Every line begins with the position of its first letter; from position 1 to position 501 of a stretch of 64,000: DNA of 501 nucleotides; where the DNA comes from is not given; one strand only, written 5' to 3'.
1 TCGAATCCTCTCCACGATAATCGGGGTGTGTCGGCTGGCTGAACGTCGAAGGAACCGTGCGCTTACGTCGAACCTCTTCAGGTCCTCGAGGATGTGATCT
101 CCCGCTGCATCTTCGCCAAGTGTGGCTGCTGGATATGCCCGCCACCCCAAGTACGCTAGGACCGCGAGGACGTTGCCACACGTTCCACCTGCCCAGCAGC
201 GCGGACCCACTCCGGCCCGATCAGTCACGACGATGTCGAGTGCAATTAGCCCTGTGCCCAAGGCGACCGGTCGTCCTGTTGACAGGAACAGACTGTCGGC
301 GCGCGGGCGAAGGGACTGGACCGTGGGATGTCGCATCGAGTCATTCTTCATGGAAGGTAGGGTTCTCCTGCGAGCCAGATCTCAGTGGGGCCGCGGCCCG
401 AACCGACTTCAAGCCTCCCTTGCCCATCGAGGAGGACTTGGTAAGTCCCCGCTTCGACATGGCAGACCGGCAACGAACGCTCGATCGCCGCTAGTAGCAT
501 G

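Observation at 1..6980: Six-gene translationally coupled cassette that I cannot assign to any named system: candidate nucleotide/sugar-phosphate-centred conflict (defence?) system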

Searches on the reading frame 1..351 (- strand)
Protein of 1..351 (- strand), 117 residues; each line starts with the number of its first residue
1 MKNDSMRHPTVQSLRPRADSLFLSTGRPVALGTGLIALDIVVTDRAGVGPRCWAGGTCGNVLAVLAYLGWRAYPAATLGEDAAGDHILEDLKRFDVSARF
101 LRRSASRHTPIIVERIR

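Call 3: search_protein_families(library=pfam, proteins=[window:1-351:-], max_evalue=0.1)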
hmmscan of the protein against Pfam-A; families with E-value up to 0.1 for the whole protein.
window:1-351:- (117 aa): 1 family
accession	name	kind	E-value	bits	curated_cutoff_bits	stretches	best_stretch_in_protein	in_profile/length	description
PF00294.29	PfkB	-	8.5e-06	25.7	25.8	1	52-110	33-91/302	pfkB family carbohydrate kinase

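Call 4: search_protein_families(library=padloc, proteins=[window:1-351:-], max_evalue=0.1)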
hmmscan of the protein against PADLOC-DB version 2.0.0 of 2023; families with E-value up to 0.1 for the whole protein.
window:1-351:- (117 aa): 0 families

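Call 5: search_protein_families(library=ncbifam, proteins=[window:1-351:-], max_evalue=0.1)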
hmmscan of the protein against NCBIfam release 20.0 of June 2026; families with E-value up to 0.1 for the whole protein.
window:1-351:- (117 aa): 6 families
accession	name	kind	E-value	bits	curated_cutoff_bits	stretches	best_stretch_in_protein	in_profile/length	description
TIGR04382.1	myo_inos_iolC_N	equivalog_domain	4.6e-05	22.8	300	1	54-115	33-94/309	5-dehydro-2-deoxygluconokinase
TIGR02198.1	rfaE_dom_I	equivalog_domain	0.0023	17.1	345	1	56-110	48-102/315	D-glycero-beta-D-manno-heptose-7-phosphate kinase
NF007416.0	PRK09954.1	equivalog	0.029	13.3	561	1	51-97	89-135/362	sugar kinase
NF006957.1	PRK09434.1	equivalog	0.033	13.7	450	1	51-113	24-85/302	fructokinase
NF041633.1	trifunc_aldol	exception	0.039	12.4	700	1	55-107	273-325/580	KHG/KDPG aldolase/sugar kinase fusion protein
NF043045.1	T4SS_VpdC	equivalog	0.041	11.9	1000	1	44-73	328-357/880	Dot/Icm T4SS effector VpdC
